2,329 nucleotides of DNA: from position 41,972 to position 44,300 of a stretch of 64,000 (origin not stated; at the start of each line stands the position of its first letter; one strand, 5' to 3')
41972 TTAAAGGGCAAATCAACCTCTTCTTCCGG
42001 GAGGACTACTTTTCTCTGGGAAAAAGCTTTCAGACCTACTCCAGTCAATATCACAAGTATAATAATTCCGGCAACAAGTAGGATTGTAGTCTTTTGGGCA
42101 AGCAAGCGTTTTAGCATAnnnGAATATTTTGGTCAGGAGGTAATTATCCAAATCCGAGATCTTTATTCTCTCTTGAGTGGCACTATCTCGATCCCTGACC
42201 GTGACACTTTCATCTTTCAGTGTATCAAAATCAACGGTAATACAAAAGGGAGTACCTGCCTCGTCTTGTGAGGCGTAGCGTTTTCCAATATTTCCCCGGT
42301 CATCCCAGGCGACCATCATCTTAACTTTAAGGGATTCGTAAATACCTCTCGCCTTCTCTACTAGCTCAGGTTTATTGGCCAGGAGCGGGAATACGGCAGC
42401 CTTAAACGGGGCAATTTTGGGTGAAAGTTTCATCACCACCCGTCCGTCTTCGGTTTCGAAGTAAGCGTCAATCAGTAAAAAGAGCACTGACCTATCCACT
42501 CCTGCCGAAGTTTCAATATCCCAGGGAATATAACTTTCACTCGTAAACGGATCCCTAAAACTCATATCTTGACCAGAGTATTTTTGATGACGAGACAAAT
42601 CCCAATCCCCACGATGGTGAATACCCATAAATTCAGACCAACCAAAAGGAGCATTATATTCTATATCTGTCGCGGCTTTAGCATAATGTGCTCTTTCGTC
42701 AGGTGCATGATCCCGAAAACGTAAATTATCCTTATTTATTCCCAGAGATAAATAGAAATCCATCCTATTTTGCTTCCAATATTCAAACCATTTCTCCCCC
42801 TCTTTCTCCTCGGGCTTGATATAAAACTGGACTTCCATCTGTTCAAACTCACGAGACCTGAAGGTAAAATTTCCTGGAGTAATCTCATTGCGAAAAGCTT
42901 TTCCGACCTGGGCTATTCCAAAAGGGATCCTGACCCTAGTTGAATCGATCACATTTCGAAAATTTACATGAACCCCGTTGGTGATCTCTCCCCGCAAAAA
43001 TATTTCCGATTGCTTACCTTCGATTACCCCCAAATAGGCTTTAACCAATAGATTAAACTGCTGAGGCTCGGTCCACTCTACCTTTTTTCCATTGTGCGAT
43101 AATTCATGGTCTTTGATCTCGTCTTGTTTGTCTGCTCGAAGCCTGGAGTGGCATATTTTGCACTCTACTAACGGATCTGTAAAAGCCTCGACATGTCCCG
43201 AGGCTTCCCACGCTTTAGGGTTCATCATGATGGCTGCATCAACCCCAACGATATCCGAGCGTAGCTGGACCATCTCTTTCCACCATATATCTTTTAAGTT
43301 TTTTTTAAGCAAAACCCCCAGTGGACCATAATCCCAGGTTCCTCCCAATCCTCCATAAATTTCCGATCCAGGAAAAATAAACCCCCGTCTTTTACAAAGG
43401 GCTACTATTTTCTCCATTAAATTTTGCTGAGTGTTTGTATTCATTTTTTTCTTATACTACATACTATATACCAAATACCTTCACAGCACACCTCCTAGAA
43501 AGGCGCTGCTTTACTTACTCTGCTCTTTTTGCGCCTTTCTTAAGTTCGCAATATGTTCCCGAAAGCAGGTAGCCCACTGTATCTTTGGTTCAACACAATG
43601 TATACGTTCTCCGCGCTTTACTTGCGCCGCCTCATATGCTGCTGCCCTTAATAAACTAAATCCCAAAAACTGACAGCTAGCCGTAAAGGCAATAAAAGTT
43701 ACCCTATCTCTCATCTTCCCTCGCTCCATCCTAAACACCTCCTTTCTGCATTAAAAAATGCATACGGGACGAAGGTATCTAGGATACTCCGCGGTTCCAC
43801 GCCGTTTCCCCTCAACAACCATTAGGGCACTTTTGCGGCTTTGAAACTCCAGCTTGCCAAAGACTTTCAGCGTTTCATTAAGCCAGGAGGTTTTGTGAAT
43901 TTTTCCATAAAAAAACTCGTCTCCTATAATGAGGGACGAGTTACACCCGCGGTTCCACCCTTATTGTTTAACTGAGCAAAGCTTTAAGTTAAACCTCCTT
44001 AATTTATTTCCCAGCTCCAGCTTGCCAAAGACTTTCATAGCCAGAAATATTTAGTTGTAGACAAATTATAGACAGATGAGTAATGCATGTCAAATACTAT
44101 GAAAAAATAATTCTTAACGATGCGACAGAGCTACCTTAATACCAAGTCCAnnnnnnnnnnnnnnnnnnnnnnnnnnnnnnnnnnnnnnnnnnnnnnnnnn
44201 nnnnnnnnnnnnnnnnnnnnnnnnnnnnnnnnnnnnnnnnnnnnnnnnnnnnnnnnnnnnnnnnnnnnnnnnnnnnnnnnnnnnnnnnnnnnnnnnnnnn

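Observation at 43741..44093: Tandem glycine T-box leader with consensus promoter and intrinsic terminator upstream of glyQS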

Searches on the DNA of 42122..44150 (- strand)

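Call 4: search_rna_families(source=window, start=43400, end=44150, threshold=evalue, max_evalue=10, show_alignments=6)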
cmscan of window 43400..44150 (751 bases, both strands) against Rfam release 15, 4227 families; matches with E-value up to 10: 4.
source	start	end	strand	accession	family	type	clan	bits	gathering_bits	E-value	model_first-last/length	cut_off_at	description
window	43929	44047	-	RF00230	T-box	Cis-reg; leader;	-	41.6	93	1e-07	1-219/219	no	T-box leader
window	43907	44034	-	RF00515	PyrR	Cis-reg;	-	17.8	54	8.9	1-115/115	no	PyrR binding site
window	43834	43963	+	RF01627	ceN36-1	Gene; snRNA; snoRNA; HACA-box;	-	17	48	2.5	1-130/130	no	Nematode snoRNA ceN36-1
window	43732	43787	-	RF02754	ES205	Gene; sRNA;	-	16.8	86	4.8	1-72/72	no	ES205 sRNA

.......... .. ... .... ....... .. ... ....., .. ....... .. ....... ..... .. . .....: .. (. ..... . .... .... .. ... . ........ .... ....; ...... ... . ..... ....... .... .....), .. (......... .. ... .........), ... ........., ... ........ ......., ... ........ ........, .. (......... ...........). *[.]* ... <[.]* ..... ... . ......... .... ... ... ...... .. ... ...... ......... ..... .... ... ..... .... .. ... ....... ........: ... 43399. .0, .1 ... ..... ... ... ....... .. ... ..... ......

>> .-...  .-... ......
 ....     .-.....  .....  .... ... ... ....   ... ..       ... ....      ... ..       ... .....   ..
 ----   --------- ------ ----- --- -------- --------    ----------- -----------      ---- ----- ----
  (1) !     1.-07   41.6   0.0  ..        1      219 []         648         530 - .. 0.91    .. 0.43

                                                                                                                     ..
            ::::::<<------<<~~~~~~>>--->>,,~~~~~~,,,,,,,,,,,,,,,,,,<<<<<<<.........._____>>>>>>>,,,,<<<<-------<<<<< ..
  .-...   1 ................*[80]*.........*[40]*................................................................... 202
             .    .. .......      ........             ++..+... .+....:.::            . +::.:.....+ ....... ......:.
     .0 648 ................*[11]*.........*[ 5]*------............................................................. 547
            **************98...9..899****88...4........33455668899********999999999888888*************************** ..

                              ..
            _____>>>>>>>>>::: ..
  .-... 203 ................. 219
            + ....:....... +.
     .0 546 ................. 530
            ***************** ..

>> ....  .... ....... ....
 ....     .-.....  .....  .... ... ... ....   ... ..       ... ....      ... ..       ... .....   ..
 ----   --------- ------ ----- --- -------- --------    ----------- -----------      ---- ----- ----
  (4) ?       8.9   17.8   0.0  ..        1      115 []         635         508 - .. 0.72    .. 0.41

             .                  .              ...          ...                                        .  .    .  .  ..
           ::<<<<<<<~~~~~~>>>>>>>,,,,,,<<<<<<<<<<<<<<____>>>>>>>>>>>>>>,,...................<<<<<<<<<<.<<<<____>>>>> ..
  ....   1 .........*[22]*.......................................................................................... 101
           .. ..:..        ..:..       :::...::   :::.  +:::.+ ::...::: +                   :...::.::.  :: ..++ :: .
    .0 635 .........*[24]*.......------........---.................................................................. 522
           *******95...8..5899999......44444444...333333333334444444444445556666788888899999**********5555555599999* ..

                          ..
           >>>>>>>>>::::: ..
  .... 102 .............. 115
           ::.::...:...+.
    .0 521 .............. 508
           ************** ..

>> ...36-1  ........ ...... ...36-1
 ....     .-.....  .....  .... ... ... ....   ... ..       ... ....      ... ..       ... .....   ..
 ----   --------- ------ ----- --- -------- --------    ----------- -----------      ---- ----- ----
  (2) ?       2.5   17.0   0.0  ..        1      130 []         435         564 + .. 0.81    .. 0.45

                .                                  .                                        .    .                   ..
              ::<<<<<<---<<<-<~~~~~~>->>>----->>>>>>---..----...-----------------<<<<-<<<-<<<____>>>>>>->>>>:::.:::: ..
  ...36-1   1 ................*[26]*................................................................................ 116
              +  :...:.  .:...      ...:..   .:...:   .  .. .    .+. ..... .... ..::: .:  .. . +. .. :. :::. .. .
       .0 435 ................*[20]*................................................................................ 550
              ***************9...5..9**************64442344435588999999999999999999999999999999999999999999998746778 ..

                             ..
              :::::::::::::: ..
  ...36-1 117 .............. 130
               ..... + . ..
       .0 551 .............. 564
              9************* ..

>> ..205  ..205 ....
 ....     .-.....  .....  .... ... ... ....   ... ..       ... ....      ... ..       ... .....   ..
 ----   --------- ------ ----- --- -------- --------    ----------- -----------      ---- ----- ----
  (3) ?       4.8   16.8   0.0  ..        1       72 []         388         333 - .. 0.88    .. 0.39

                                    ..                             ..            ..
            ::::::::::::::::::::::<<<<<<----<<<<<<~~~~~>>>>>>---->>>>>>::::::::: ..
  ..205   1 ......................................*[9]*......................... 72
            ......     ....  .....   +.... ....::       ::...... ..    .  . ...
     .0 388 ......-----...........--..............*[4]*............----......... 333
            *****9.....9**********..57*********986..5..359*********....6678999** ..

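Call 33: build_rna_model(alignment_id=A1, structure=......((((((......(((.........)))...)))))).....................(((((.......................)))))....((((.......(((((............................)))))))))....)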
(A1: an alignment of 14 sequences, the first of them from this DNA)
Model R1 built from alignment A1 (14 sequences, 157 columns); structure: as given.
model positions 114; base pairs 23; branch points 2; effective number of sequences 2.58; information 0.59 bits per position. Calibrated on 0.2 Mb of random sequence (short: E-values are rough).
structure used (alignment columns):
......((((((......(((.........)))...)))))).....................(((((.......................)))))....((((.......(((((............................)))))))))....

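Call 34: search_with_rna_model(model_id=R1, source=window, max_evalue=10, show_alignments=3)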
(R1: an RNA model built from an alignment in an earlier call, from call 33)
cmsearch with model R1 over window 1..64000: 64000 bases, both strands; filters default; matches with E-value up to 10: 4.
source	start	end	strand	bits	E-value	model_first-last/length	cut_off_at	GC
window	43929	44048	-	91.9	2.8e-25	1-114/114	no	0.43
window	43762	43880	-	63.7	4.5e-17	1-114/114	no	0.5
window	144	241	-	18.9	0.00052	1-114/114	no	0.46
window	39771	39787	+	4.3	9.8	16-32/114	no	0.53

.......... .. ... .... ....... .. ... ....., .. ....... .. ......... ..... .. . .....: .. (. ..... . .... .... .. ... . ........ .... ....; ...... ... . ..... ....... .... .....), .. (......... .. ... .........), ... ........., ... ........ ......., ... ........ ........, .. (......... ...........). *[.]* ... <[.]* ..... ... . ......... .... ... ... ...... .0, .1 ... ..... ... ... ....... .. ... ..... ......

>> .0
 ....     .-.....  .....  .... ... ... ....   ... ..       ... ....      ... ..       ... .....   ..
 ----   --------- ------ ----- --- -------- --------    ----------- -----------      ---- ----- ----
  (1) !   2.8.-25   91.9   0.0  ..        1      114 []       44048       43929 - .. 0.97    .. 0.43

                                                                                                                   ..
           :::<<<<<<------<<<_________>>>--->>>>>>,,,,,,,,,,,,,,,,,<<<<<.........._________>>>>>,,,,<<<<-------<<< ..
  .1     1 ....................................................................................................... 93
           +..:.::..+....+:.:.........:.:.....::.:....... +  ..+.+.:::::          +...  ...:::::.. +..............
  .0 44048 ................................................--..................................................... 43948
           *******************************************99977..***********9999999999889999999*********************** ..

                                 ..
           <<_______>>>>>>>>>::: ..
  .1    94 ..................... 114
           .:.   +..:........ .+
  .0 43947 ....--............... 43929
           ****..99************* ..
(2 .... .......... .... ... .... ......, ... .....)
